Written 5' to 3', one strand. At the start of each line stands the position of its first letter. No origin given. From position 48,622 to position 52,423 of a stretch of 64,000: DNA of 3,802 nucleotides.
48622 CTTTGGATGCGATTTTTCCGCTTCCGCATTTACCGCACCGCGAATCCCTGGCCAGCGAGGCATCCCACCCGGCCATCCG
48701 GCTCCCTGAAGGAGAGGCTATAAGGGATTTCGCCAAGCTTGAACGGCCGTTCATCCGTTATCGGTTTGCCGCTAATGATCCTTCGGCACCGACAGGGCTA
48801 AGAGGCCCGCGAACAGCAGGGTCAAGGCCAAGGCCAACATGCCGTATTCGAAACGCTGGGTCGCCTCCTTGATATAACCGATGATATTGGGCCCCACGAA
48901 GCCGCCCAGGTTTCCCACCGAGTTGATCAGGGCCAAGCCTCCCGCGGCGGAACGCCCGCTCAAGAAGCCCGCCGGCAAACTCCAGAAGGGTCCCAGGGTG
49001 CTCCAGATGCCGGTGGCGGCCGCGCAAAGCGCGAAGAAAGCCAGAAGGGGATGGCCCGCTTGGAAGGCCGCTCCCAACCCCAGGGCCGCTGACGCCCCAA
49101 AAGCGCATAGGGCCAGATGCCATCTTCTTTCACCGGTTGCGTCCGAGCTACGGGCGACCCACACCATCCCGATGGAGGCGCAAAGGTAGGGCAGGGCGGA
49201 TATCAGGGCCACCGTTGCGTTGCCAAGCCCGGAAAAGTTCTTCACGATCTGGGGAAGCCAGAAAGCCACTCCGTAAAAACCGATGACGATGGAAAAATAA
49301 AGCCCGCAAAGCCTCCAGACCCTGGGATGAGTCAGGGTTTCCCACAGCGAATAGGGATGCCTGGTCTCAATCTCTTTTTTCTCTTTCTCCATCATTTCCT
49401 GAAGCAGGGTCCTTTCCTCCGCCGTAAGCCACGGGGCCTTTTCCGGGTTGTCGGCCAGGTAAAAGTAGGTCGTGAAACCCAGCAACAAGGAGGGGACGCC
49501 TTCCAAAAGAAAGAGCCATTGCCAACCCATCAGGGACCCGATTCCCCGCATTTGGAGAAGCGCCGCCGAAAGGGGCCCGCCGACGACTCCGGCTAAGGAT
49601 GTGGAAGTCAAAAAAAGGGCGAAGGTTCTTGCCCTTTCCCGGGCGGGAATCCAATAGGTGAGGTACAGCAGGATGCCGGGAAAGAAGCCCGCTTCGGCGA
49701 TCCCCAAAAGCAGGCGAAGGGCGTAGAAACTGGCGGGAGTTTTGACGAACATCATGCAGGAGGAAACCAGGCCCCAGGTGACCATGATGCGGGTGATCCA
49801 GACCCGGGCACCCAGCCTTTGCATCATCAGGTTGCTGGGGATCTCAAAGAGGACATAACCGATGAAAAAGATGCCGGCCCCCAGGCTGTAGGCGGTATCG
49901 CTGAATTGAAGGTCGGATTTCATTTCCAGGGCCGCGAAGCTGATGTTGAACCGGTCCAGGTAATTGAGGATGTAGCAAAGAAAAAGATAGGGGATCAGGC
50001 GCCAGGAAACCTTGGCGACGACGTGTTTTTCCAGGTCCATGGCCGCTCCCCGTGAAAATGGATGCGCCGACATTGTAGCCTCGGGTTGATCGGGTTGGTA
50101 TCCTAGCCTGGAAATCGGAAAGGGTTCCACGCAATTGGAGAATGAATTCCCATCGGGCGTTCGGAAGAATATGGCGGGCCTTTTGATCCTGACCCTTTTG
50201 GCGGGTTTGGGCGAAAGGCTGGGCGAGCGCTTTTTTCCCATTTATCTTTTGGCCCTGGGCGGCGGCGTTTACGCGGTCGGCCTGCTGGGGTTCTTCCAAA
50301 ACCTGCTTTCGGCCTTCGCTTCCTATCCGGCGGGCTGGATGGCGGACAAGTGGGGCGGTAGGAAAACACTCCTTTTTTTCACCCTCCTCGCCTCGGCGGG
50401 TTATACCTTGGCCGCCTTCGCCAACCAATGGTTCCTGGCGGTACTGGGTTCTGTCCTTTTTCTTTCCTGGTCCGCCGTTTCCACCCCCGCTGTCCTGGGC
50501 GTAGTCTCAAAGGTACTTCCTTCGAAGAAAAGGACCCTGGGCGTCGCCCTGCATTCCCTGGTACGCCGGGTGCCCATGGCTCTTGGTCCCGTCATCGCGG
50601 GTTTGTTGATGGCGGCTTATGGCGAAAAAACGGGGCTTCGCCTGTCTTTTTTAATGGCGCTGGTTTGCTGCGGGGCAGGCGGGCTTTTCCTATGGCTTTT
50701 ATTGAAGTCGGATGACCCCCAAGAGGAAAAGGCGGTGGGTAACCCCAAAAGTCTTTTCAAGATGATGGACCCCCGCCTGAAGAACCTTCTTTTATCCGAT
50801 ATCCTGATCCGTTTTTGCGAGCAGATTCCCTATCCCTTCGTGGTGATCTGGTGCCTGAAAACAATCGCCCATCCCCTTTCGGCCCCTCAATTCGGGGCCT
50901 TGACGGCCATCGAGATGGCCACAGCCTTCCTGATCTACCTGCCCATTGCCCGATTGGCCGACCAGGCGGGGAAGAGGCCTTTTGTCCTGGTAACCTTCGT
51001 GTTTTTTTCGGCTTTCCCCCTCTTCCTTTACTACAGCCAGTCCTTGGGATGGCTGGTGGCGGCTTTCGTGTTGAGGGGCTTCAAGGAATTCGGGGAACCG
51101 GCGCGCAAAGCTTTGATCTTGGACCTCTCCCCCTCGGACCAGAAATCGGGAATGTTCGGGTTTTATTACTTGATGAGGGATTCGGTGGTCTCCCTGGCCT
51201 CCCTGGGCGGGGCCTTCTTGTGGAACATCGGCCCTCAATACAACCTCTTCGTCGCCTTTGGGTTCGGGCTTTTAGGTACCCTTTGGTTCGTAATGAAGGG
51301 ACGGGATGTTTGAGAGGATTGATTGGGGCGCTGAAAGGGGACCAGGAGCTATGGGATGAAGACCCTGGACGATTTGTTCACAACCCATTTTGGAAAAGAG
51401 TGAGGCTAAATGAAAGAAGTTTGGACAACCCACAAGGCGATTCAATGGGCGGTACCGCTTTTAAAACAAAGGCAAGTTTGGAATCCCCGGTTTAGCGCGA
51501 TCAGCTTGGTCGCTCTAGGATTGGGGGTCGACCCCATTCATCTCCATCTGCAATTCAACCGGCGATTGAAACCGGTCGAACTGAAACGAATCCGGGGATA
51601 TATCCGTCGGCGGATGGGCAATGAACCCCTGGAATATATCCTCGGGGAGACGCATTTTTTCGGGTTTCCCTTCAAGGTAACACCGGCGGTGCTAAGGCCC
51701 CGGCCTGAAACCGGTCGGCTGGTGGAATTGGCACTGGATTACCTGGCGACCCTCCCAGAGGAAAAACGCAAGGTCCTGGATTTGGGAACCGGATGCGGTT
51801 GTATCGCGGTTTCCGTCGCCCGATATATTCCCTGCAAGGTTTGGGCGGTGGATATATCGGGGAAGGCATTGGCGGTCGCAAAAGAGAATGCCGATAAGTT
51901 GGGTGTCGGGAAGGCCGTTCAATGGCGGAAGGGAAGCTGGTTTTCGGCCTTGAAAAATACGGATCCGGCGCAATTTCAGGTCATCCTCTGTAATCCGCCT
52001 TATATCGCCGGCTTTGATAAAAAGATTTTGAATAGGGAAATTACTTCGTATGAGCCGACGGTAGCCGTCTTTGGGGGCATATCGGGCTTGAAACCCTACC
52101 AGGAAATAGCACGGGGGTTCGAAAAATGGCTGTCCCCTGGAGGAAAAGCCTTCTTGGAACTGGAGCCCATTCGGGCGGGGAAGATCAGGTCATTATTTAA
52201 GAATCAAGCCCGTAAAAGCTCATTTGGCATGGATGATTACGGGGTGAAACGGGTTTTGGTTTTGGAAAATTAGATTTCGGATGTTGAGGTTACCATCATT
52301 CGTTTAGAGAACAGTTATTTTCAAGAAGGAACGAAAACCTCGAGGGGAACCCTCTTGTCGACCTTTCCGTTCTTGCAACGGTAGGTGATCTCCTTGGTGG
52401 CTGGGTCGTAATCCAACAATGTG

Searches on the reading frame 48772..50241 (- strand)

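Call 18: search_protein_families(library=ncbifam, proteins=[window:48772-50241:-], max_evalue=0.001)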
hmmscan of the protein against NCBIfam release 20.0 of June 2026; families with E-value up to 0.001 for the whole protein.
window:48772-50241:- (489 aa): 16 families
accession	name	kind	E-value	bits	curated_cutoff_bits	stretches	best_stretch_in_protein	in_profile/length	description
TIGR02332.1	HpaX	equivalog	6.5e-104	348.3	615.4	1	74-473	1-408/412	4-hydroxyphenylacetate permease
TIGR00893.1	2A0114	subfamily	1.2e-99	334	395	1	88-483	1-396/399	D-galactonate transporter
TIGR00881.1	2A0104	subfamily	7.3e-25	87.8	407.75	1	87-460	1-372/379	phosphoglycerate transporter protein PgtP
TIGR00894.1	2A0114euk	subfamily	9.5e-16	57.4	626.45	1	124-365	84-320/465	Na(+)-dependent inorganic phosphate cotransporter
TIGR00895.1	2A0115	subfamily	4.4e-13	48.9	418.55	1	72-457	8-397/398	aromatic acid/H+ symport family MFS transporter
NF007107.1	PRK09556.1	equivalog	4e-08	32.7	497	1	86-380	35-333/469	hexose-6-phosphate:phosphate antiporter UhpT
NF008661.1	PRK11663.1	subfamily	1.6e-06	27.4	564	1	82-329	31-273/439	MFS transporter family glucose-6-phosphate receptor UhpC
NF047787.1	PhglyTportPgtP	equivalog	2e-06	26.8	750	1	86-269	34-215/451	phosphoglycerate transporter PgtP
TIGR00891.1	2A0112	subfamily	5.6e-06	25.7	552.9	1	78-468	9-396/405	sialate:H+ symport family MFS transporter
TIGR00880.1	2_A_01_02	superfamily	9.5e-06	25.8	131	1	128-263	10-139/141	multidrug resistance protein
NF052357.1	GlucTporGlcPStph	equivalog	1.6e-05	23.9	750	1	92-346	18-278/445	glucose transporter GlcP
NF000089.1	qac_MFS_AB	exception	6.3e-05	21.9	900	1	80-231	18-170/514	QacA/B family quaternary ammonium compound efflux MFS transporter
NF033135.1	cmx_cmrA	equivalog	0.00015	21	400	0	124-464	46-355/374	Cmx/CmrA family chloramphenicol efflux MFS transporter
NF053517.1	HbztTptrPcaK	equivalog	0.00017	20.7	770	0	71-465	9-408/437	4-hydroxybenzoate transporter PcaK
NF047574.1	opine_export_Sa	equivalog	0.00052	19.2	235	1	148-226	278-362/388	staphylopine family metallophore export MFS transporter CntE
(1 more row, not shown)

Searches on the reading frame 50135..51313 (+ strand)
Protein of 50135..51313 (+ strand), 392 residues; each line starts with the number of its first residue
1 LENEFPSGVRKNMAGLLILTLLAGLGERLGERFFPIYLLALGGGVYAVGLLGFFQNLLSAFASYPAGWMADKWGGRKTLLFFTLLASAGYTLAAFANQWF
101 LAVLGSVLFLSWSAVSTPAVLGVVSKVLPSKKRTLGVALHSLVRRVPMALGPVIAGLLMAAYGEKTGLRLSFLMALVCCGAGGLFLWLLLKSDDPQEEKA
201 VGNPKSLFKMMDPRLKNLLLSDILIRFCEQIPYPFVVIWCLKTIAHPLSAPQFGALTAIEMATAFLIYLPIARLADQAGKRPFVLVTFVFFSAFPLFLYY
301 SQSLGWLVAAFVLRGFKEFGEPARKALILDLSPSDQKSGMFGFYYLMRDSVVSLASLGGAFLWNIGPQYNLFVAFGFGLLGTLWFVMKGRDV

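Call 18: search_protein_families(library=ncbifam, proteins=[window:50135-51313:+], max_evalue=0.001)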
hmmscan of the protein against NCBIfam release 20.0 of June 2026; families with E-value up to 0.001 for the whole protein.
window:50135-51313:+ (392 aa): 14 families
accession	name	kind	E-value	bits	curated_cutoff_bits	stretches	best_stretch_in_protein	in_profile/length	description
TIGR00880.1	2_A_01_02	superfamily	4.3e-14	52.8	131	2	261-380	7-128/141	multidrug resistance protein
TIGR00900.1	2A0121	subfamily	1.2e-08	34.8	319.6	1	18-190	6-179/364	H+ Antiporter protein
NF012174.0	tet_MFS_A_B_C_D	equivalog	1.3e-08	34.1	475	1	66-239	60-233/382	Tet(A)/Tet(B)/Tet(C) family tetracycline efflux MFS transporter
TIGR00881.1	2A0104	subfamily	3.7e-08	32.8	407.75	2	48-199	32-179/379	phosphoglycerate transporter protein PgtP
NF012177.1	tet_MFS_42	exception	2e-07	30.6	850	1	234-347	21-132/411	tetracycline efflux MFS transporter Tet(42)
NF012195.0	tet_MFS_H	exception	3.5e-07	29.7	840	1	50-159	46-153/392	tetracycline efflux MFS transporter Tet(H)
NF047574.1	opine_export_Sa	equivalog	7e-06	25.3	235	1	66-220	61-213/388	staphylopine family metallophore export MFS transporter CntE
TIGR00893.1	2A0114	subfamily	1.1e-05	24.6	395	1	62-199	45-177/399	D-galactonate transporter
NF009048.0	PRK12382.1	subfamily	1.8e-05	23.7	364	1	66-166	269-369/392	arabinose transporter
NF012207.0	tet_MFS_H_J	exception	2.3e-05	23.6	700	0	52-160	48-154/392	Tet(H)/Tet(J) family tetracycline efflux MFS transporter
NF012190.1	tet_MFS_B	exception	3.4e-05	23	850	0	55-160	254-354/400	tetracycline efflux MFS transporter Tet(B)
TIGR00711.1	efflux_EmrB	subfamily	7.2e-05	21.7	230.2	1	66-175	57-162/485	DHA2 family efflux MFS transporter permease subunit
NF000089.1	qac_MFS_AB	exception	0.00021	20.2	900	1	58-186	67-194/514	QacA/B family quaternary ammonium compound efflux MFS transporter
TIGR00710.1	efflux_Bcr_CflA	subfamily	0.00045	19.8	200.9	1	259-362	51-152/385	Bcr/CflA family efflux MFS transporter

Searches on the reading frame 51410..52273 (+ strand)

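Call 47: search_protein_families(library=pfam, proteins=[window:51410-52273:+], max_evalue=0.001)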
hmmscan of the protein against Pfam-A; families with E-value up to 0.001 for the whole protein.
window:51410-52273:+ (287 aa): 14 families
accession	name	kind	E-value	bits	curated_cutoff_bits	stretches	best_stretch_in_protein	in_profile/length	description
PF05175.20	MTS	-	5.7e-14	52.5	23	1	112-203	24-113/170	Methyltransferase small domain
PF17827.6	PrmC_N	-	1.2e-11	45.4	23.4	1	10-79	2-71/71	PrmC N-terminal domain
PF13847.12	Methyltransf_31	-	2.3e-10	40.8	27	1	118-211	3-97/145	Methyltransferase domain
PF13649.12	Methyltransf_25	-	1.2e-09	39.2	27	1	122-195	1-71/97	Methyltransferase domain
PF06325.19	PrmA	-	5.7e-09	36.3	22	1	106-195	149-233/296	Ribosomal protein L11 methyltransferase (PrmA)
PF09445.16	Methyltransf_15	-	2.2e-08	34.3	22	1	120-198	2-81/165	RNA cap guanine-N2 methyltransferase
PF03602.21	Cons_hypoth95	-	7.3e-07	29.5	24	1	97-202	21-127/182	Conserved hypothetical protein 95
PF01170.24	UPF0020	-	1.3e-06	28.7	22.3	1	142-201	77-134/197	RMKL-like, methyltransferase domain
PF08241.18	Methyltransf_11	-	1.1e-05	26.5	21.2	1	123-194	1-66/95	Methyltransferase domain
PF13489.12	Methyltransf_23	-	2.7e-05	24.4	27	1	108-193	12-86/164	Methyltransferase domain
PF05971.18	Methyltransf_10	-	4e-05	23.6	23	1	114-202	99-191/299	RNA methyltransferase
PF10294.15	Methyltransf_16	-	5.3e-05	23.5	21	1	118-193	46-125/174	Lysine methyltransferase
PF08242.18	Methyltransf_12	-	9.1e-05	23.6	30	0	123-195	1-72/98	Methyltransferase domain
PF12847.13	Methyltransf_18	-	0.00026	21.5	27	1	111-190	7-86/151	Methyltransferase domain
